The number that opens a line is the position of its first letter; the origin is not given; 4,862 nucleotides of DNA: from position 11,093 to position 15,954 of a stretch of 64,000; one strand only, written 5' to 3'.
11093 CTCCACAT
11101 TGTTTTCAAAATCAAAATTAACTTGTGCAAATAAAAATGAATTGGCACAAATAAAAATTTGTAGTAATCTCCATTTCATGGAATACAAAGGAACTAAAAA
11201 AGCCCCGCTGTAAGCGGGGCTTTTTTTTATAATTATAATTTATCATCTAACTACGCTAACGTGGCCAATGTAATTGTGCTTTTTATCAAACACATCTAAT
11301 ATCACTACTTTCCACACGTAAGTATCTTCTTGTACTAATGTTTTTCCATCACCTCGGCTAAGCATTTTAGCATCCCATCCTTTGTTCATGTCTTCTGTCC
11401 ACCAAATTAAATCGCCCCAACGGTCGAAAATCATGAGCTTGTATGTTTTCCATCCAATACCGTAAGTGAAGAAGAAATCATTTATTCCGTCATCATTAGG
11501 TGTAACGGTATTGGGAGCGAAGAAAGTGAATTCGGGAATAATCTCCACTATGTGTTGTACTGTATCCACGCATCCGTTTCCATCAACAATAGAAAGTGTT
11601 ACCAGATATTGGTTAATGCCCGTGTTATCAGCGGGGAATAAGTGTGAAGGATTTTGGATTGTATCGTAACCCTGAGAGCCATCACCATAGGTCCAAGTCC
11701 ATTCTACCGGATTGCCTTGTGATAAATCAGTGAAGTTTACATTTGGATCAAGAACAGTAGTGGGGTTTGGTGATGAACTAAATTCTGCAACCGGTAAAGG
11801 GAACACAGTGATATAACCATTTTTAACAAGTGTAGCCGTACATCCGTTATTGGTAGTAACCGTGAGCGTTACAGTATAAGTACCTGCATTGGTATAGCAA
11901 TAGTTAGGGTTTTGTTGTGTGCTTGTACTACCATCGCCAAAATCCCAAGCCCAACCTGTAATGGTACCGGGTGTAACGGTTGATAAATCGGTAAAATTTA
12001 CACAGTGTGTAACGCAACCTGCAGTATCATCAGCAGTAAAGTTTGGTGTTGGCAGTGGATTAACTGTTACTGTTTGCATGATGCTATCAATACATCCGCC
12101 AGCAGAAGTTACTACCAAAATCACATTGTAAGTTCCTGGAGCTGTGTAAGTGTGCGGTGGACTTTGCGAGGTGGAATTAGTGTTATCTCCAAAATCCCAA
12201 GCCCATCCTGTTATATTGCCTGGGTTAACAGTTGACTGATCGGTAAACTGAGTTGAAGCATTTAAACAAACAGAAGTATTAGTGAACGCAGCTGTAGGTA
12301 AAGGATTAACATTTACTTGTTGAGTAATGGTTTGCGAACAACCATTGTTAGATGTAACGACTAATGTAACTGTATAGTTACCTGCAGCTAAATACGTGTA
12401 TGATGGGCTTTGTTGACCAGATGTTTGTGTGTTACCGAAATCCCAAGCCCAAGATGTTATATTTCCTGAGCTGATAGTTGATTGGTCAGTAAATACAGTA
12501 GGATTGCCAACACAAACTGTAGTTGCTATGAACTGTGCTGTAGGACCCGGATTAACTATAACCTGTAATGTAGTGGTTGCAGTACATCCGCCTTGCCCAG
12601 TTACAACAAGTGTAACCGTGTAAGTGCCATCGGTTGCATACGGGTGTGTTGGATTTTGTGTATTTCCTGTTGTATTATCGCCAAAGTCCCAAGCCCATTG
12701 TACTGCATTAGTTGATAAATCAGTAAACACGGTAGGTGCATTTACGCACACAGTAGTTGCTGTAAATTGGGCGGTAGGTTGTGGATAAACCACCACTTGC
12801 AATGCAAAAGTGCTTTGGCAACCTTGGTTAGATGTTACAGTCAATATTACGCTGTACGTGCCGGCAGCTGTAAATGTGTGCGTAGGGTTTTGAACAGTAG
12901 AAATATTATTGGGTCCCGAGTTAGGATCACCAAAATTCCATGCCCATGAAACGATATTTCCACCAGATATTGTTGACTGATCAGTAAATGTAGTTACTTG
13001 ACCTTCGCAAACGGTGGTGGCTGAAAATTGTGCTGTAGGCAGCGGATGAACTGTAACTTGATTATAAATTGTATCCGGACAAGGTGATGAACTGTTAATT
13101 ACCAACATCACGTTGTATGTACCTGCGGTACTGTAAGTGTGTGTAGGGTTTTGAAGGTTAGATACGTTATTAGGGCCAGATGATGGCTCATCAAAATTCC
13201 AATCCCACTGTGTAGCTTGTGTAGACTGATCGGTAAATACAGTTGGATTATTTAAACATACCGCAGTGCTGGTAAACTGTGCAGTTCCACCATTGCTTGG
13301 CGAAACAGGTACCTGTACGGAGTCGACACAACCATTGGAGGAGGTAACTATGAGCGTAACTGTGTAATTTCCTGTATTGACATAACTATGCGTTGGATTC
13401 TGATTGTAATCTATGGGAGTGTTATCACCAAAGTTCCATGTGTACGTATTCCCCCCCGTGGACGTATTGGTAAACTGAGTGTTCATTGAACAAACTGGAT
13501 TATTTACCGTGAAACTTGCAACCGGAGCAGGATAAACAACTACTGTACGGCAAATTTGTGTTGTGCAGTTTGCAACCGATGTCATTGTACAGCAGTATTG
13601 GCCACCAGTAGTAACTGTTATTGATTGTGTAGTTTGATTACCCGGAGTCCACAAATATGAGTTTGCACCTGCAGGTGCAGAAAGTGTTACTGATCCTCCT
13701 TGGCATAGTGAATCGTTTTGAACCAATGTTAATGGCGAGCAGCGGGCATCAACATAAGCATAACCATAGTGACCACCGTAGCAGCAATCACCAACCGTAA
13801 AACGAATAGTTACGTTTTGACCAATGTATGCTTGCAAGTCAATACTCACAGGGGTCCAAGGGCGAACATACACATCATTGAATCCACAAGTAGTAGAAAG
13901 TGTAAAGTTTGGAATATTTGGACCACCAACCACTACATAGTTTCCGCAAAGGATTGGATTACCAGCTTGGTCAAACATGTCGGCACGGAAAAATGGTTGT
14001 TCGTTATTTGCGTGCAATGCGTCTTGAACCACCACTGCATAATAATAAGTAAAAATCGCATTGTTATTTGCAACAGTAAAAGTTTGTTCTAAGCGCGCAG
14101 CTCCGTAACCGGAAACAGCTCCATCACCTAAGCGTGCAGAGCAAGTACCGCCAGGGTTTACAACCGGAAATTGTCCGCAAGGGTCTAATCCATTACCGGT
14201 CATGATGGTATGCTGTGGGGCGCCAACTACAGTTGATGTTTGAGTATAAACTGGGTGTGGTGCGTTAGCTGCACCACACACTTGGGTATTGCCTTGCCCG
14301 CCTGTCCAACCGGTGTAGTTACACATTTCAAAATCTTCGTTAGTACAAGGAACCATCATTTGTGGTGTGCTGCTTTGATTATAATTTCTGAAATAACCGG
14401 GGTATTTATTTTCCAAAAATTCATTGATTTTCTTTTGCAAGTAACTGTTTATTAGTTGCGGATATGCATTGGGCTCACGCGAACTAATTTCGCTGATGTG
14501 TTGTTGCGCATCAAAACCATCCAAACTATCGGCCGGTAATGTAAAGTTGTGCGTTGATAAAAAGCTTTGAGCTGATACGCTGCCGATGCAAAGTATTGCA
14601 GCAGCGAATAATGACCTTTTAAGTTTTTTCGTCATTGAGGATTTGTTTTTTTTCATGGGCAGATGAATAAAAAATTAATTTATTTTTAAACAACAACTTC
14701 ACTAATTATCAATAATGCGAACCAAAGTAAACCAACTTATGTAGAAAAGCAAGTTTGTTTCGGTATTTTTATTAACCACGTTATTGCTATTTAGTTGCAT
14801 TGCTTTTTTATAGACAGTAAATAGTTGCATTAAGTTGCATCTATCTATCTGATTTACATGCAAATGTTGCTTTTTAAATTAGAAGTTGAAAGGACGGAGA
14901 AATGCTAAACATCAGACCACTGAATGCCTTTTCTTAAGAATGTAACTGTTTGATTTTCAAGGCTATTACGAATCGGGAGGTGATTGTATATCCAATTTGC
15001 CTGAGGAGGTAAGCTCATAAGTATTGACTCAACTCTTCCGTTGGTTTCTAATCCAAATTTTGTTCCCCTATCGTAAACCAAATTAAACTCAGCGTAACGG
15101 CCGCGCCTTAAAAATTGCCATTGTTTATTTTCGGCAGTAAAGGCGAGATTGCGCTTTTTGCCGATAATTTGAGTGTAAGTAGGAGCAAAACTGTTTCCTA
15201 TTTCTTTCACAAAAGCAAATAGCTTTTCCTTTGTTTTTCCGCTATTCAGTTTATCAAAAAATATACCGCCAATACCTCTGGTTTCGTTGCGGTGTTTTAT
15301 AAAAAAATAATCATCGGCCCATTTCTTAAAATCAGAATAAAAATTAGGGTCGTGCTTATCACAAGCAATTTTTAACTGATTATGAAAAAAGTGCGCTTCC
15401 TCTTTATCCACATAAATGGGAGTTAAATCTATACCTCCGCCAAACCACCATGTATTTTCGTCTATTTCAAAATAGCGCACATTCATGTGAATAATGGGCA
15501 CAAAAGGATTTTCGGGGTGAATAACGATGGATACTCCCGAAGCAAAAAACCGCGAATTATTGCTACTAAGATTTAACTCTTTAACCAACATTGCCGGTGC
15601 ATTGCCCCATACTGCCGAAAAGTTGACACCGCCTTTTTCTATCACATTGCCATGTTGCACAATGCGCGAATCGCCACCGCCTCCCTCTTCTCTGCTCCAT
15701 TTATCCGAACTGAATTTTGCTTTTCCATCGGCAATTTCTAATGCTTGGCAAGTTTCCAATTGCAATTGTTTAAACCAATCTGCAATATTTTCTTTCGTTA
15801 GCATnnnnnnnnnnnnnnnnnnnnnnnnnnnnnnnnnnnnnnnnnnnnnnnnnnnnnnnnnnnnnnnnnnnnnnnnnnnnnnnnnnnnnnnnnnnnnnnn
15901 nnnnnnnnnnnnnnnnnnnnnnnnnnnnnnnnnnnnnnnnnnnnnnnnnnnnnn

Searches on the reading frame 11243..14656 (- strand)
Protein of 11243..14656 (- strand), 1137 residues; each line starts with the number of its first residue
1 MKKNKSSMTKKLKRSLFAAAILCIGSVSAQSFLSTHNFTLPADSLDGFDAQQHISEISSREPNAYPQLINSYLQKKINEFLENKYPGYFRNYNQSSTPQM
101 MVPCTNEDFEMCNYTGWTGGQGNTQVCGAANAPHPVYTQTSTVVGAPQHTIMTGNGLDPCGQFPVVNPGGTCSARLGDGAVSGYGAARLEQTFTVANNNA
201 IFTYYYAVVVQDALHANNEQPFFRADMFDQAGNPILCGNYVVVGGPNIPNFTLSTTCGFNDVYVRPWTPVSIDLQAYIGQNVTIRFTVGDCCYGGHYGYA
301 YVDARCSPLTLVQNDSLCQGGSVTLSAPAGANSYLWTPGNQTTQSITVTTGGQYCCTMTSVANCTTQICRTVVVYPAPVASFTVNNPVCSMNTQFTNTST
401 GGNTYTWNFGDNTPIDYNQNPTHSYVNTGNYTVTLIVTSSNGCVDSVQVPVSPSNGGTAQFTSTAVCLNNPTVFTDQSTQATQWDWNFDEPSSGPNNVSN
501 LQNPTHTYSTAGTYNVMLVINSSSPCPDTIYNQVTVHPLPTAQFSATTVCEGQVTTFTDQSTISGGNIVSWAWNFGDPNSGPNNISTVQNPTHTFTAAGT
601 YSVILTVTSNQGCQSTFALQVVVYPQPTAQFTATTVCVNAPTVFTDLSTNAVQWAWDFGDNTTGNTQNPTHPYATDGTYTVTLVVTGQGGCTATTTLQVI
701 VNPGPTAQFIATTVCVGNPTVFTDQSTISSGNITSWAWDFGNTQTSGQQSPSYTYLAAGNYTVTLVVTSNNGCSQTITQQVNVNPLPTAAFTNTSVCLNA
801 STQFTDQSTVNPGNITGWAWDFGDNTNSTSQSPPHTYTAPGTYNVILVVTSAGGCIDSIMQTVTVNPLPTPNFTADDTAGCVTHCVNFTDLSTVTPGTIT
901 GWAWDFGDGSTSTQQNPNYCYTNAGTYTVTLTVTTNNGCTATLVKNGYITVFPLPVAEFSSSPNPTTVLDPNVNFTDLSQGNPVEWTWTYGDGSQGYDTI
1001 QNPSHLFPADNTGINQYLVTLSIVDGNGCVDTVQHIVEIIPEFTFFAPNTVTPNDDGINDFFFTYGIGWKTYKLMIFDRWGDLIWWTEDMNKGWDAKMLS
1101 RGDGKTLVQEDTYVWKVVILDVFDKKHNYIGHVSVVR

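Call 28: search_protein_families(library=pfam, proteins=[window:11243-14656:-], max_evalue=0.001)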
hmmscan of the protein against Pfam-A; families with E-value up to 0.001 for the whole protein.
window:11243-14656:- (1137 aa): 6 families
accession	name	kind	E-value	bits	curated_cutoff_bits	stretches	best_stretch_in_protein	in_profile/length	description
PF18911.6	PKD_4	-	3.3e-116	380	27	8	868-950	3-84/85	PKD domain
PF00801.26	PKD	-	7.4e-64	212.2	23.5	7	885-941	16-73/80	PKD domain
PF13585.12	CHU_C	-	2e-11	44.3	27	1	1047-1128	3-79/86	CHU_C Type IX secretion signal domain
PF08329.16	ChitinaseA_N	-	3.6e-05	23.9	21.2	0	744-783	68-107/133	Chitinase A, N-terminal domain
PF16967.11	TcfC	-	9.8e-05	22.3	29.4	0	746-782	31-67/68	E-set like domain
PF22352.2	K319L-like_PKD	-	0.00013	22.3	27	0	558-623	17-84/84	K319L-like, PKD domain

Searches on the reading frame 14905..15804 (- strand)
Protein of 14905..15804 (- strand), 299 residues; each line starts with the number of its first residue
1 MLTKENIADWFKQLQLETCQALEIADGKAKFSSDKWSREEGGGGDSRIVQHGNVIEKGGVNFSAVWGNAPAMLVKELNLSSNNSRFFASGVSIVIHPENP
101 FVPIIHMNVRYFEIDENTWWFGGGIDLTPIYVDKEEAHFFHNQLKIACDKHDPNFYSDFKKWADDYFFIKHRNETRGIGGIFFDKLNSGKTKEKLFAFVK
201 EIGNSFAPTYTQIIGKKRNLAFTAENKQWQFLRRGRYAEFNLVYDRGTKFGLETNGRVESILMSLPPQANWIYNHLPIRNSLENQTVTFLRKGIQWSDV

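Call 28: search_protein_families(library=pfam, proteins=[window:14905-15804:-], max_evalue=0.001)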
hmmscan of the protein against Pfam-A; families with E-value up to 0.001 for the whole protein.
window:14905-15804:- (299 aa): 1 family
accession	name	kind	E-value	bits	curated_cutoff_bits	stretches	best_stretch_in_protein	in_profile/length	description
PF01218.23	Coprogen_oxidas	-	7.1e-125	416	31.8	1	7-296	2-295/295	Coproporphyrinogen III oxidase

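Call 49: find_encoding_contigs(protein=window:14905-15804:-, flank=10000, max_places=10)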
Protein window:14905-15804:- (299 aa): 2 contigs read that carry it; 2 places shown.
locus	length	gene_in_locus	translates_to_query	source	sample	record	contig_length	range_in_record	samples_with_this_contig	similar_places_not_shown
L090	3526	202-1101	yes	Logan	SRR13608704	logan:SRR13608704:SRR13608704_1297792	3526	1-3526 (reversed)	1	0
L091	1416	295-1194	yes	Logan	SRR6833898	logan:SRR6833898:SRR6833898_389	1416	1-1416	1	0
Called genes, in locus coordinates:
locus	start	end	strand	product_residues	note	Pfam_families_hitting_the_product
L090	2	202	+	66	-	?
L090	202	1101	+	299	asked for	PF01218:Coprogen_oxidas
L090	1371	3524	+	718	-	?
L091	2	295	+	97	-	?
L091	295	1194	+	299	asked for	PF01218:Coprogen_oxidas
